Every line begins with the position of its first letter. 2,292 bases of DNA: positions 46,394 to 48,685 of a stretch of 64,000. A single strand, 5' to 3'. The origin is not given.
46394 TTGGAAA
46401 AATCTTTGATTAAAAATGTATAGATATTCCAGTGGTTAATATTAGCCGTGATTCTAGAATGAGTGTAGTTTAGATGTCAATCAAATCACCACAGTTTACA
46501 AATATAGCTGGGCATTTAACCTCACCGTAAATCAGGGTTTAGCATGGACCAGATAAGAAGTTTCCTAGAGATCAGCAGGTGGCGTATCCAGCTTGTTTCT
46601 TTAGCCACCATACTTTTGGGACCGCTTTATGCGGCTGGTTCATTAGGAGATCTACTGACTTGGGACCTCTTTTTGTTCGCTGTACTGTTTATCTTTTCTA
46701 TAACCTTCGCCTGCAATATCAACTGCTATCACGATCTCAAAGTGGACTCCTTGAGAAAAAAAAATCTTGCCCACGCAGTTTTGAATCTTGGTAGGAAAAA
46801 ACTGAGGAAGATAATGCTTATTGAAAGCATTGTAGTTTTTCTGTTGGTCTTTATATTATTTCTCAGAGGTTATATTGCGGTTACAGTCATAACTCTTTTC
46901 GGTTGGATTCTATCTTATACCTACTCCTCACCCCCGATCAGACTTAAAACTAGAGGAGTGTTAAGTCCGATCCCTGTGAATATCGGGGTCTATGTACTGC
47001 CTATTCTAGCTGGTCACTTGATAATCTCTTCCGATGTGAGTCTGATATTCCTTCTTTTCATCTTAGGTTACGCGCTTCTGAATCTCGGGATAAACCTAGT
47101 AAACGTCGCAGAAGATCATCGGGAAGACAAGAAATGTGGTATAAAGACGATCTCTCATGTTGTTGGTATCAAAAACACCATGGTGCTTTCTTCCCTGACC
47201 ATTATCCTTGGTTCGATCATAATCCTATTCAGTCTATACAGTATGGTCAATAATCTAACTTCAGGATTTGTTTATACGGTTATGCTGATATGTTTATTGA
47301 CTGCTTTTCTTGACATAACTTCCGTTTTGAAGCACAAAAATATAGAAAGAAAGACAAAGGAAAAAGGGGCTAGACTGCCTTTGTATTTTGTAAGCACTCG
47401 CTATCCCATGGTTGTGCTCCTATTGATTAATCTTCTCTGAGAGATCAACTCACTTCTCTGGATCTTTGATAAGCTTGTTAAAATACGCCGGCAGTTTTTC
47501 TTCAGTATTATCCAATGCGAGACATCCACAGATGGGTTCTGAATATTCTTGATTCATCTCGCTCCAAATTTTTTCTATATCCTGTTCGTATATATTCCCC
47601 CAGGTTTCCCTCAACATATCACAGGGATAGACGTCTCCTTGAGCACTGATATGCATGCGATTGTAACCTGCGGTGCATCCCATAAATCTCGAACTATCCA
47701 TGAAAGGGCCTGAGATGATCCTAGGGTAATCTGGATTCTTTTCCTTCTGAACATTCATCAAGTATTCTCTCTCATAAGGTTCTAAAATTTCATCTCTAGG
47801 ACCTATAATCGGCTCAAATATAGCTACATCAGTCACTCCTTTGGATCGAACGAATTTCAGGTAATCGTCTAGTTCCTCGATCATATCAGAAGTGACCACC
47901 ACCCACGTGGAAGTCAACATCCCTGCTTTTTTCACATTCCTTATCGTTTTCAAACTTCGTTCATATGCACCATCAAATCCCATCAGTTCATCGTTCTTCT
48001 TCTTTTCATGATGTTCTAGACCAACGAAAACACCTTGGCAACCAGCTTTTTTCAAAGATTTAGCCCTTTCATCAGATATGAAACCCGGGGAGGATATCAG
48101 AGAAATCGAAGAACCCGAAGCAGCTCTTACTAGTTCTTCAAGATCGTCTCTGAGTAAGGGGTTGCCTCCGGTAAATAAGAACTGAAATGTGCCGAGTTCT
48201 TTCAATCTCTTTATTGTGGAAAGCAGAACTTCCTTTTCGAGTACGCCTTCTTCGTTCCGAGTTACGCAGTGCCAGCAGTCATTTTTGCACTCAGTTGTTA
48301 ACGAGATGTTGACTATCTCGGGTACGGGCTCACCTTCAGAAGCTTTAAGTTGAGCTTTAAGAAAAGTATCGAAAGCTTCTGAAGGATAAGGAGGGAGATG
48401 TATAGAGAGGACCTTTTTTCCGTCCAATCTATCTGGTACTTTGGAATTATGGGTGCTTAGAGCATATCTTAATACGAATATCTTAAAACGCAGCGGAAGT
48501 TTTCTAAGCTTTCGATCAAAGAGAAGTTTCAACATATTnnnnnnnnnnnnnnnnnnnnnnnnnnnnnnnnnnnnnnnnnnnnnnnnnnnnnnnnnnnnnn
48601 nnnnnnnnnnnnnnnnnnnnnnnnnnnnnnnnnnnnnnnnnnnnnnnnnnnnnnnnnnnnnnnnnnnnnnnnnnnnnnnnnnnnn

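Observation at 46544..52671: Candidate undescribed biosynthetic cluster: atypical acyl-CoA condensing enzyme, aconitase pair, RRE-tailed flavoprotein and radical SAM, converging on a UbiA prenyltransferase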

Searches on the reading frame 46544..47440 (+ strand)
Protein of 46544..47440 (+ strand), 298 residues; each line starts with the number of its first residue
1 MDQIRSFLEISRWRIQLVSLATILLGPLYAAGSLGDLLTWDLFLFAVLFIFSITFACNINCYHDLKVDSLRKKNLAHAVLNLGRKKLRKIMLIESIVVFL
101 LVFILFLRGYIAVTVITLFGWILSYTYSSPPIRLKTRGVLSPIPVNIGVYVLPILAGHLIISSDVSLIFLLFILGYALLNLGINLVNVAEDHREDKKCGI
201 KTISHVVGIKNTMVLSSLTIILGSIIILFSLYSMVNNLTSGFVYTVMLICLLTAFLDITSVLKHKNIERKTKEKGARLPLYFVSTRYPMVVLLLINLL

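Call 3: search_protein_families(library=pfam, proteins=[window:46544-47440:+], max_evalue=0.01)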
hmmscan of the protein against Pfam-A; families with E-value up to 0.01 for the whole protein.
window:46544-47440:+ (298 aa): 1 family
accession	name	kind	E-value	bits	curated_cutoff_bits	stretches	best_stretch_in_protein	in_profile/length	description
PF01040.23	UbiA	-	1.6e-25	90.3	34.2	1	20-254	2-226/250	UbiA prenyltransferase family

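Call 4: search_protein_families(library=ncbifam, proteins=[window:46544-47440:+], max_evalue=0.01)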
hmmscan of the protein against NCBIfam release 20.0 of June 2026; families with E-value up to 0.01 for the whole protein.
window:46544-47440:+ (298 aa): 21 families
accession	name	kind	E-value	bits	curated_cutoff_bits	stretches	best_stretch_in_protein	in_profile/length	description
NF009516.0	PRK12875.1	equivalog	1.5e-22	80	205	1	3-258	16-263/292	prenyltransferase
TIGR01476.1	chlor_syn_BchG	subfamily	4.6e-19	68.9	212.3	1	54-256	52-246/283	(bacterio)chlorophyll synthase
NF005742.0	PRK07566.1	equivalog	3e-17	62.7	313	1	58-251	84-274/315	chlorophyll synthase ChlG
NF009523.0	PRK12884.1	equivalog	3.4e-13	49.4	269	1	3-273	3-261/279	prenyltransferase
NF010119.0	PRK13595.1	equivalog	1.8e-11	44.1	248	1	5-252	13-252/292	prenyltransferase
NF009058.0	PRK12392.1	subfamily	4.2e-11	42.5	494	1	2-245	12-260/333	bacteriochlorophyll c synthase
TIGR02056.1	ChlG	equivalog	5e-10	39.5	436.45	1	91-239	108-255/306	chlorophyll synthase ChlG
NF009522.0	PRK12883.1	equivalog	6.1e-09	35.8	353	1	4-274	3-254/279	geranylgeranylglycerol-phosphate geranylgeranyltransferase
TIGR01475.1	ubiA_other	subfamily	8e-09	35.3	180.8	1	4-267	2-257/282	UbiA-like polyprenyltransferase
NF009608.0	PRK13105.1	equivalog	1.7e-07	30.7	217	1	60-232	62-233/291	prenyltransferase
NF009521.0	PRK12882.1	equivalog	2.1e-07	30.5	296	1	3-252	4-241/280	geranylgeranylglycerol-phosphate geranylgeranyltransferase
NF004617.0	PRK05951.1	equivalog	2.2e-07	30.3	239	1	34-251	51-264/306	prenyltransferase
NF041585.1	MqnP_Cj_Hp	exception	3.5e-07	30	375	1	23-263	20-253/281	menaquinone biosynthesis prenyltransferase MqnP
NF009515.0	PRK12874.1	equivalog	3.3e-06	26.7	392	1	4-269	8-267/291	4-hydroxybenzoate polyprenyltransferase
NF004752.0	PRK06080.1-4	subfamily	1.3e-05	25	289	1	4-277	3-281/300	1,4-dihydroxy-2-naphthoate polyprenyltransferase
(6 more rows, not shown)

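Call 68: find_homologous_proteins(query=window:46544-47440:+, max_evalue=1e-10)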
Query window:46544-47440:+ (298 aa): 39 proteins with E <= 1e-10 among 6814 candidates.
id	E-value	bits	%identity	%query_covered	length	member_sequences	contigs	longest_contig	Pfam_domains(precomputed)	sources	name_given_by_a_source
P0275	3.8e-182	622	100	100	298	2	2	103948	PF01040.24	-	-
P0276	2.1e-115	403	62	100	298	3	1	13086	PF01040.24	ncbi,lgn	-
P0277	2.9e-106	373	58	99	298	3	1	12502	PF01040.24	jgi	-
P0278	2.4e-101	357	57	100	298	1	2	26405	PF01040.24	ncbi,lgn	-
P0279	3.2e-98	347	57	100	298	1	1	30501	PF01040.24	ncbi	-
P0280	8.3e-98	345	53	100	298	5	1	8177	PF01040.24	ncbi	-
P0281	9.4e-98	345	54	100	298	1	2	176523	PF01040.24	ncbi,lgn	ncbi:MAG: UbiA family prenyltransferase [Candidatus Aenigmatarchaeota archaeon]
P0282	1.0e-97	345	55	100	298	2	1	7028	PF01040.24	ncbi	-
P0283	1.3e-96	341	56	97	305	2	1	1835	PF01040.24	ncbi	-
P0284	2.5e-96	340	55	100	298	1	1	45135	PF01040.24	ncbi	ncbi:MAG: UbiA family prenyltransferase [Thermoplasmata archaeon]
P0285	8.7e-96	339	54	100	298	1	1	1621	PF01040.24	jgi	-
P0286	3.6e-95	337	53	100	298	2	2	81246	PF01040.24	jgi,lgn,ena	-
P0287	7.5e-95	336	53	100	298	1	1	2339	PF01040.24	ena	-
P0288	7.1e-94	332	53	100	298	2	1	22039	PF01040.24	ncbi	-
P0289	1.1e-93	332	54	100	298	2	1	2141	PF01040.24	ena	-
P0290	2.2e-93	331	54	99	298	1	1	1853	PF01040.24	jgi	-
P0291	8.3e-93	329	53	100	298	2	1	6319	PF01040.24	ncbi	-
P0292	1.3e-92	328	53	99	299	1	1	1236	PF01040.24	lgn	-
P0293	4.3e-89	317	52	91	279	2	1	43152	PF01040.24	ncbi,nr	ncbi:MAG: UbiA family prenyltransferase [Candidatus Thermoplasmatota archaeon]|nr:UbiA family prenyl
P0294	4.6e-88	313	56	94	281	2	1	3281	PF01040.24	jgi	-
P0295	5.2e-87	310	47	97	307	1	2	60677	PF01040.24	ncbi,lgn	-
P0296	4.4e-84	300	52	99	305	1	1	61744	PF01040.24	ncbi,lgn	-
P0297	4.5e-83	297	50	99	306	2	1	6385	PF01040.24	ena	-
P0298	1.9e-82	295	49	99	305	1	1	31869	PF01040.24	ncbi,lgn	-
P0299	2.4e-82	295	49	99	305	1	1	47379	PF01040.24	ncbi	-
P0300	3.5e-82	294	51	95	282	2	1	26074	PF01040.24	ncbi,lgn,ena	-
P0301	1.3e-78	282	47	96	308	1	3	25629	PF01040.24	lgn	-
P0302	2.4e-77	278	48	92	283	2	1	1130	PF01040.24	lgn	-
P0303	2.1e-69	252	44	99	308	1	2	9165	PF01040.24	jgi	jgi:4-hydroxybenzoate polyprenyltransferase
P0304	1.7e-63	233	42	97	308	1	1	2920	PF01040.24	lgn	-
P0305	6.9e-61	224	44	100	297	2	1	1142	PF01040.24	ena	-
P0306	1.1e-60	224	42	100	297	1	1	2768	PF01040.24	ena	-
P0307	7.3e-60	221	41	99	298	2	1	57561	PF01040.24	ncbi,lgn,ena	-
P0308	1.0e-59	220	42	100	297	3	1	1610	PF01040.24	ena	-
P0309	7.7e-56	208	38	99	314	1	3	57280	PF01040.24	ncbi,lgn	ncbi:MAG: UbiA family prenyltransferase [Candidatus Saliniplasma sp.]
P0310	8.2e-49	185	42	90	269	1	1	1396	PF01040.24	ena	-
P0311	8.3e-17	80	27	91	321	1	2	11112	PF01040.24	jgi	-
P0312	2.7e-16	78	27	88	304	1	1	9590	PF01040.24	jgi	-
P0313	5.5e-16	77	27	88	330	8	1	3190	PF01040.24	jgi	jgi:chlorophyll synthase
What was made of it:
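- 46544..47440 (+): UbiA-superfamily prenyltransferase (298 aa) of a small lineage-specific subfamily. It is convergent with the operon, 9 nt from its end. There are only 36 clusters at >=38% identity, then a drop to 27% (call 68).
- Closest known: UbiA superfamily prenyltransferases. Different: The nearest outside relatives are only 27% identical (call 68).
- The UbiA subfamily is as small and lineage-restricted as the cassette (call 68).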

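Call 81: predict_structure(alignment_id=A5)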
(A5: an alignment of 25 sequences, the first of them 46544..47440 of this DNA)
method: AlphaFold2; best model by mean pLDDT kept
length: 298 residues; sequences in the alignment: 25
mean_pLDDT: 92.9   pTM: 0.89
mean pLDDT of the five models: 92.9, 92.0, 91.6, 90.9, 90.9
residues with pLDDT >= 90: 234; 70-90: 64; 50-70: 0; < 50: 0
segments of 3 or more residues with pLDDT < 50: none
pLDDT, mean of each block of 10 residues (from residue 1): 88 78 94 95 94 92 87 88 93 97 97 96 91 85 90 96 96 97 94 88 92 97 98 95 98 97 94 91 94 95
secondary structure, 60 per line:
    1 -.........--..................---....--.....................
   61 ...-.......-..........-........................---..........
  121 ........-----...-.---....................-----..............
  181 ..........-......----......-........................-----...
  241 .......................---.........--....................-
elements in order: H2-10 H13-30 H34-37 H40-63 H65-71 H73-82 H84-107 H111-128 H142-161 H167-190 H192-197 H203-207 H209-232 H238-263 H267-275 H278-297

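Call 83: fold_search(model_id=the predicted structure, library=pdb)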
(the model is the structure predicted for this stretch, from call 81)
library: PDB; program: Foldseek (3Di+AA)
matches with E <= 10: 335; with E <= 0.001: 13
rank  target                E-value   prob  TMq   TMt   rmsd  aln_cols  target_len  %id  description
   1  4tq3_A                1.1e-06  1.00  0.68  0.71   5.7       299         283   17  Structure of a UbiA homolog from Archaeoglobus fulgidus bound to GPP and Mg2+ (released 2014-07-16)
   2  4tq4_A                2.0e-06  1.00  0.66  0.68   5.9       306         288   16  Structure of a UbiA homolog from Archaeoglobus fulgidus bound to DMAPP and Mg2+ (released 2014-07-16)
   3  4tq3_B                2.1e-06  1.00  0.65  0.68   6.0       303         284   17  Structure of a UbiA homolog from Archaeoglobus fulgidus bound to GPP and Mg2+ (released 2014-07-16)
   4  4tq4_C                3.5e-06  1.00  0.67  0.69   5.8       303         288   16  Structure of a UbiA homolog from Archaeoglobus fulgidus bound to DMAPP and Mg2+ (released 2014-07-16)
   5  4tq4_D                4.9e-06  1.00  0.64  0.66   6.0       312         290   16  Structure of a UbiA homolog from Archaeoglobus fulgidus bound to DMAPP and Mg2+ (released 2014-07-16)
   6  6m31_A                6.6e-06  1.00  0.66  0.69   4.9       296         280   17  Structural and Functional Insights into an Archaeal Lipid Synthase (released 2021-02-03)
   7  4tq5                  7.2e-06  1.00  0.68  0.73   4.6       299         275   17  Structure of a UbiA homolog from Archaeoglobus fulgidus (released 2014-07-16)
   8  4tq4_B                9.3e-06  1.00  0.66  0.68   5.9       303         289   16  Structure of a UbiA homolog from Archaeoglobus fulgidus bound to DMAPP and Mg2+ (released 2014-07-16)
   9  4tq6_B                1.5e-05  1.00  0.66  0.72   6.9       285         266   18  Structure of a UbiA homolog from Archaeoglobus fulgidus bound to Cd2+ (released 2014-07-16)
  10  7bpu_A                1.6e-05  1.00  0.65  0.68   4.9       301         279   17  Structural and mechanistic insights into the biosynthesis of Digeranylgeranylglyceryl phosphate synthase in membranes (released 2021-04-14)
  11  4tq6_A                5.2e-05  1.00  0.62  0.68   6.0       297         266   15  Structure of a UbiA homolog from Archaeoglobus fulgidus bound to Cd2+ (released 2014-07-16)
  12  8djk_B                1.5e-04  1.00  0.65  0.68   5.3       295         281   16  HMGCR-UBIAD1 Complex State 2 (released 2022-08-03)
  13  4od4_A                4.1e-04  1.00  0.66  0.70   4.9       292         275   15  Apo structure of a UbiA homolog from Aeropyrum pernix K1 (released 2014-03-19)
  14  8j8j_A                1.3e-03  1.00  0.63  0.64   6.2       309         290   14  Membrane bound PRTase, C3 symmetry, donor bound (released 2024-02-07)
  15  4od5_A                1.4e-03  1.00  0.63  0.68   5.2       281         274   14  Substrate-bound structure of a UbiA homolog from Aeropyrum pernix K1 (released 2014-03-19)
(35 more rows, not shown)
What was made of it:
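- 46544..47440 (+): AF2 model has pLDDT 92.9, and Foldseek finds AfUbiA/DGGGPS at TM about 0.68 (calls 81, 83).
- On UbiA prenyltransferase superfamily: TM is about 0.68 to 4tq3 and 6m31 (call 83).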

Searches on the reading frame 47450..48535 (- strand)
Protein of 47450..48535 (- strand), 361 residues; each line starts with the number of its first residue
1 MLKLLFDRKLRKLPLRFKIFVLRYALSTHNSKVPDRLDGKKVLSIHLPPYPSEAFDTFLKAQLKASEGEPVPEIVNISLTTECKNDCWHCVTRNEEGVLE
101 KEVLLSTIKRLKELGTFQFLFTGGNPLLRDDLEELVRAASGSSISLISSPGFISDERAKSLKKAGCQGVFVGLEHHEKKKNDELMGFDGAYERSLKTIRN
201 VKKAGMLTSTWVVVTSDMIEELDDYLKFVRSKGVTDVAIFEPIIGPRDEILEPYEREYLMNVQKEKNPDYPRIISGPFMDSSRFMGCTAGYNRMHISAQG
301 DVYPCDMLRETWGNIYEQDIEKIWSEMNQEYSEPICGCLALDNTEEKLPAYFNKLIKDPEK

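Call 3: search_protein_families(library=pfam, proteins=[window:47450-48535:-], max_evalue=0.01)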
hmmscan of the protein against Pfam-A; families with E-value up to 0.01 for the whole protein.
window:47450-48535:- (361 aa): 2 families
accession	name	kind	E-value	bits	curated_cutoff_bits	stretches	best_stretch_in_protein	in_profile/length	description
PF04055.27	Radical_SAM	-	1.5e-20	74.4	29.5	1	77-229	1-166/166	Radical SAM superfamily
PF13186.11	SPASM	-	1.7e-08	35.1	21.5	1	287-327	1-46/67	Iron-sulfur cluster-binding domain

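Call 4: search_protein_families(library=ncbifam, proteins=[window:47450-48535:-], max_evalue=0.01)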
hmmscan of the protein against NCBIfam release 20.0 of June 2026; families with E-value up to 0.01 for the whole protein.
window:47450-48535:- (361 aa): 57 families (the best 25 are shown)
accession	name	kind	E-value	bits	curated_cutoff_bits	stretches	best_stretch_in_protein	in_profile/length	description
TIGR04303.1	GeoRSP_rSAM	equivalog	2e-28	100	400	1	72-326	4-277/325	GeoRSP system radical SAM/SPASM protein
TIGR04545.1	rSAM_ahbD_hemeb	equivalog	1.3e-27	97.2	500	2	76-241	3-174/339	heme b synthase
TIGR04055.1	rSAM_NirJ2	equivalog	2.3e-25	89.8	500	1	75-327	2-276/326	putative heme d1 biosynthesis radical SAM protein NirJ2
TIGR04053.2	TIGR04053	equivalog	1.6e-23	83.6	395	1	72-247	7-191/366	TIGR04053 family radical SAM/SPASM domain-containing protein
TIGR04347.1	pseudo_SAM_Halo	equivalog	1.1e-21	77.6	525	1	74-240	39-210/390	TIGR04347 family pseudo-SAM/SPASM protein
TIGR04054.1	rSAM_NirJ1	equivalog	4.2e-20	71.7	650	1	74-241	37-209/387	putative heme d1 biosynthesis radical SAM protein NirJ1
TIGR02109.1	PQQ_syn_pqqE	equivalog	7.5e-19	67.9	381.35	1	71-233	5-173/358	pyrroloquinoline quinone biosynthesis protein PqqE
TIGR02668.1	moaA_archaeal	equivalog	3e-18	65.8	325.25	1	75-243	12-187/303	GTP 3',8-cyclase MoaA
NF045574.1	sacti_mat_StsB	exception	3.6e-18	65.6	625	1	69-325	92-361/466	StsB family radical SAM/SPASM domain sactipeptide maturase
TIGR04546.1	rSAM_ahbC_deAc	equivalog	9.8e-18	64.1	650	1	74-240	40-211/390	12,18-didecarboxysiroheme deacetylase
TIGR04051.1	rSAM_NirJ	equivalog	1.8e-17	63.4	515.45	1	75-235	4-169/354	heme d1 biosynthesis radical SAM protein NirJ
NF001199.0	PRK00164.2-1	equivalog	2.9e-17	62.8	231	1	76-263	15-207/308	GTP 3',8-cyclase MoaA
NF050035.1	rSAM_WgK_link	exception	5.1e-17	61.9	650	2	70-231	6-173/367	radical SAM/SPASM peptide maturase WgkB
TIGR04340.1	rSAM_ACGX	hypoth_equivalog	2.4e-16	59.9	400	2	79-270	9-212/341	radical SAM/SPASM domain protein, ACGX system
TIGR02666.1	moaA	equivalog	5.6e-15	55.1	284.05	1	76-235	13-186/336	GTP 3',8-cyclase MoaA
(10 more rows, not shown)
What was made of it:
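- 47450..48535 (-): Radical SAM enzyme (361 aa) with a conserved basic 70-aa N-terminal extension and a truncated SPASM (twitch-like) C-terminal domain. The nearest NCBIfam models (GeoRSP, AhbD, NirJ2) are all far below cut-off (calls 3, 4).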
